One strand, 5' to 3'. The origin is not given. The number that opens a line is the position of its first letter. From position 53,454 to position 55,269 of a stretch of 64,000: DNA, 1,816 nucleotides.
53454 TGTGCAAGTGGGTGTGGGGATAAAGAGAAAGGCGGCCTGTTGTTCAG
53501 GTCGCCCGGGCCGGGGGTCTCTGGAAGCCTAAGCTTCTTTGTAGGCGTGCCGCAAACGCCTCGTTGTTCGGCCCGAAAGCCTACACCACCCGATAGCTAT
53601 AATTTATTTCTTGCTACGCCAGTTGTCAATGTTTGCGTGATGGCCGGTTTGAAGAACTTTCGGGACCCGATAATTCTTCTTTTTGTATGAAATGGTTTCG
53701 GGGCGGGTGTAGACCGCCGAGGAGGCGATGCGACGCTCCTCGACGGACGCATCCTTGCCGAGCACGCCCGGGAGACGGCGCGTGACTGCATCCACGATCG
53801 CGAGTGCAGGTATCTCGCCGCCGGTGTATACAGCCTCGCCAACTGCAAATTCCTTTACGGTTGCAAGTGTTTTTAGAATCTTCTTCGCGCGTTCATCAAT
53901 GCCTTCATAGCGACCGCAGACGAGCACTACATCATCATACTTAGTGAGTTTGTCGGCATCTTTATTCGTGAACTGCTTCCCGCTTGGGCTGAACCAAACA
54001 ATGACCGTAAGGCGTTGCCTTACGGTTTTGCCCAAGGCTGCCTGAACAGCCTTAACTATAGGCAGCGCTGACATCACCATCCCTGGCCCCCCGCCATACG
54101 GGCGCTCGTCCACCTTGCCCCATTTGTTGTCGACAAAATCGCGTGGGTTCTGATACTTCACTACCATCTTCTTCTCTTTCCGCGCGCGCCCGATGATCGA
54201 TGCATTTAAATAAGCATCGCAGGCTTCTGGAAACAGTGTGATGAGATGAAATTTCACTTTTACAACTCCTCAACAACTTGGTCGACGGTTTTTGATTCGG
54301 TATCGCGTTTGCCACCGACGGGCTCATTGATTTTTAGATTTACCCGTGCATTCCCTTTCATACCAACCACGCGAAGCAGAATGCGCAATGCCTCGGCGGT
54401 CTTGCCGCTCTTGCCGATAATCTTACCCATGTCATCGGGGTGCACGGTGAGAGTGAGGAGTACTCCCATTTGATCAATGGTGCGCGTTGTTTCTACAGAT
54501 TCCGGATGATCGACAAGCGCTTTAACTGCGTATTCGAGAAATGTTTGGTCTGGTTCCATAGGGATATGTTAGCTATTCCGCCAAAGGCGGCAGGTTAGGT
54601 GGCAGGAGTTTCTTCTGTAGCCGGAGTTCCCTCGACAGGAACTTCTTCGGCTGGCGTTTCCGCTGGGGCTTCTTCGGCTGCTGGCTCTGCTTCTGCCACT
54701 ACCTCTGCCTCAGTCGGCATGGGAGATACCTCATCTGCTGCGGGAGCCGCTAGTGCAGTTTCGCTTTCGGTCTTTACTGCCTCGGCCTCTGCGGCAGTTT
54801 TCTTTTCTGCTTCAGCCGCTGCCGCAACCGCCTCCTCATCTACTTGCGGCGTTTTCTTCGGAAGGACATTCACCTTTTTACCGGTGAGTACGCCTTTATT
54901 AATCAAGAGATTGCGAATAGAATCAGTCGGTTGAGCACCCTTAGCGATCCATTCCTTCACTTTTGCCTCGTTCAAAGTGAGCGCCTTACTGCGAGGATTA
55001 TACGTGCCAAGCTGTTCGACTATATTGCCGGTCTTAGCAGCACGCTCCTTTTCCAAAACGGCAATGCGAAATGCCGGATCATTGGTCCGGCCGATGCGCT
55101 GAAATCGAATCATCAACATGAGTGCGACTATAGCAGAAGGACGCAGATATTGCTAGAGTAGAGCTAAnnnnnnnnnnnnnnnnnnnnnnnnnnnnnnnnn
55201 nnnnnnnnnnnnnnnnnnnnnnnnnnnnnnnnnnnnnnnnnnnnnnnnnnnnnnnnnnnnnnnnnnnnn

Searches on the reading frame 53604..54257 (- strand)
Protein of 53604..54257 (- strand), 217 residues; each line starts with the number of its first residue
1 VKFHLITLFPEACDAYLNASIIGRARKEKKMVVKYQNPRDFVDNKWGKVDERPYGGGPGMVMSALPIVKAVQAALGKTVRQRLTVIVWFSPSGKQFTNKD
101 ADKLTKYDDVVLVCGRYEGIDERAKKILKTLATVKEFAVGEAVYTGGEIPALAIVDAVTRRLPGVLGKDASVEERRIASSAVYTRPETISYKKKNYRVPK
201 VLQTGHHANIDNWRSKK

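Call 90: search_protein_families(library=pfam, max_evalue=0.001, proteins=[window:53604-54257:-])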
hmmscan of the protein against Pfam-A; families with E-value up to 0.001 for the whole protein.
window:53604-54257:- (217 aa): 1 family
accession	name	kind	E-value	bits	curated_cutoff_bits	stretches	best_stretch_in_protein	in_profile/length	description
PF01746.26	tRNA_m1G_MT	-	4.4e-38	131.4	27.3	1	23-217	2-185/195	tRNA (Guanine-1)-methyltransferase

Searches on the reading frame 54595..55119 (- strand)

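Call 90: search_protein_families(library=pfam, max_evalue=0.001, proteins=[window:54595-55119:-])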
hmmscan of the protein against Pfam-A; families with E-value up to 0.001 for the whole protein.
window:54595-55119:- (174 aa): 1 family
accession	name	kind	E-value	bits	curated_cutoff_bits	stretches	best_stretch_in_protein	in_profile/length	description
PF00886.24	Ribosomal_S16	-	1.7e-16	60.3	27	1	8-65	1-62/62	Ribosomal protein S16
